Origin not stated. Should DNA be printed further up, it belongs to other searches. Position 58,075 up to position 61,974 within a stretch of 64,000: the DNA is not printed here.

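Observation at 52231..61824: A ~3200-residue AglB: complete oligosaccharyltransferase core inside a doubly anchored giant surface stalk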

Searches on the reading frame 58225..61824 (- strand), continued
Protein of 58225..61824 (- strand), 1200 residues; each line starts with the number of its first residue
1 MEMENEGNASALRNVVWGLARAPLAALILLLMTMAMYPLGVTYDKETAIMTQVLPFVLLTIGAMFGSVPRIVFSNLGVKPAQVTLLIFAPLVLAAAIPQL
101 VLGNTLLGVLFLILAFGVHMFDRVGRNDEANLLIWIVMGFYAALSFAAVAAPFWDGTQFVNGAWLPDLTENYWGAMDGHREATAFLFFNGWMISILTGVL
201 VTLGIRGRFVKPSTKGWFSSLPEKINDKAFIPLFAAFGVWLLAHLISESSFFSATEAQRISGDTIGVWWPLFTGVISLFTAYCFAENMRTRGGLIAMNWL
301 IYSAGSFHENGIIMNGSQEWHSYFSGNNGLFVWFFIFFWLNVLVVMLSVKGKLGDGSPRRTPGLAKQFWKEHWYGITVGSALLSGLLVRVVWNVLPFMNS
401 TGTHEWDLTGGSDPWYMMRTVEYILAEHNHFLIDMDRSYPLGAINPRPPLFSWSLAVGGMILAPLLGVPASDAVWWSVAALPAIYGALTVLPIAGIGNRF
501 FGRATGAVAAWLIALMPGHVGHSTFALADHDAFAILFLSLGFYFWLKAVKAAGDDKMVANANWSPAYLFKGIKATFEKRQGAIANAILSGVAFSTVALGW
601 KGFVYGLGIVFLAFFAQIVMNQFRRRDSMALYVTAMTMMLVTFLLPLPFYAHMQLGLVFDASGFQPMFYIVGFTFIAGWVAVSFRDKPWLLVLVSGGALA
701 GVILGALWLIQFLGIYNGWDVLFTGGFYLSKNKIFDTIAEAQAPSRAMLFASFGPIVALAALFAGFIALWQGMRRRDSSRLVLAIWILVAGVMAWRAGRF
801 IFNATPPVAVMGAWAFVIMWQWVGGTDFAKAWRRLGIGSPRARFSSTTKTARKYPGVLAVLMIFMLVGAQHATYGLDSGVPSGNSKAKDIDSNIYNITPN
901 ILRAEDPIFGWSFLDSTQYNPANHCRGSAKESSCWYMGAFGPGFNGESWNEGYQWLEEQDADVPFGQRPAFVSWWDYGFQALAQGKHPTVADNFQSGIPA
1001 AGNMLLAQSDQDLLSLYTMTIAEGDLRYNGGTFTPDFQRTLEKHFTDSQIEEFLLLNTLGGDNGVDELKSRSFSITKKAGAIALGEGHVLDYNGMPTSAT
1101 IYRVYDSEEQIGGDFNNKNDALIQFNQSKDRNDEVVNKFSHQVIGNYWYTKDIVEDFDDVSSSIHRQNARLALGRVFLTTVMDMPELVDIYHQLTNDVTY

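Call 44: fold_search(model_id=the predicted structure, library=pdb)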
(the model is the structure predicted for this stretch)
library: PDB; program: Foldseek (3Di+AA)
matches with E <= 10: 176; with E <= 0.001: 18
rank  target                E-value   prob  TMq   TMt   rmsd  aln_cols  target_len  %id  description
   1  5gmy_A                2.1e-10  1.00  0.31  0.42  10.3       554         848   19  Crystal structure of the Archaeoglobus fulgidus oligosaccharyltransferase (O29867_ARCFU) tethered with an acceptor pep (released 2017-02-01)
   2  3wak                  5.0e-10  1.00  0.32  0.42   9.3       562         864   18  Crystal structure of the Archaeoglobus fulgidus oligosaccharyltransferase (O29867_ARCFU) in the apo form (released 2013-10-30)
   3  7e9s_A                7.6e-10  1.00  0.33  0.44  10.7       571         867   18  Archaeal oligosaccharyltransferase AglB from Archaeoglobus fulgidus in complex with an inhibitory peptide and a dolich (released 2021-09-08)
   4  9n9j_I                1.1e-08  1.00  0.35  0.55  10.9       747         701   15  Structure of a GRP94 folding intermediate engaged with a CCDC134- and FKBP11-bound secretory translocon (released 2025-11-19)
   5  8b6l_I                2.3e-08  1.00  0.32  0.52  12.6       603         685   15  Subtomogram average of the human Sec61-TRAP-OSTA-translocon (released 2022-12-07)
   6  3waj                  4.3e-08  1.00  0.28  0.40  10.5       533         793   18  Crystal structure of the Archaeoglobus fulgidus oligosaccharyltransferase (O29867_ARCFU) complex with Zn and sulfate (released 2013-10-30)
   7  6s7t_A                5.8e-08  1.00  0.31  0.51  12.4       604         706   16  Cryo-EM structure of human oligosaccharyltransferase complex OST-B (released 2019-12-18)
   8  8agc_A                9.9e-08  1.00  0.31  0.51  12.2       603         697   16  Structure of yeast oligosaccharylransferase complex with lipid-linked oligosaccharide and non-acceptor peptide bound (released 2022-12-07)
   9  8pn9_A                2.7e-07  1.00  0.30  0.52  10.9       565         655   13  Structure of human oligosaccharyltransferase OST-A complex bound to NGI-1 (released 2024-05-08)
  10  8age_A                3.2e-07  1.00  0.27  0.46   8.0       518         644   16  Structure of yeast oligosaccharylransferase complex with acceptor peptide bound (released 2022-12-07)
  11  6s7o_A                6.0e-07  1.00  0.29  0.49  13.9       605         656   14  Cryo-EM structure of human oligosaccharyltransferase complex OST-A (released 2019-12-18)
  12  7oci_F                6.2e-07  1.00  0.27  0.47  11.1       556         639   16  Cryo-EM structure of yeast Ost6p containing oligosaccharyltransferase complex (released 2022-02-16)
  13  8agb_A                8.3e-07  1.00  0.27  0.48   9.6       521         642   16  Structure of yeast oligosaccharylransferase complex with lipid-linked oligosaccharide bound (released 2022-12-07)
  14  6ezn_F                8.3e-07  1.00  0.27  0.48  14.6       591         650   16  Cryo-EM structure of the yeast oligosaccharyltransferase (OST) complex (released 2018-01-17)
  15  6ftg_5                4.0e-06  1.00  0.28  0.49  12.9       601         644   16  Subtomogram average of OST-containing ribosome-translocon complexes from canine rough microsomal membranes (released 2018-03-21)
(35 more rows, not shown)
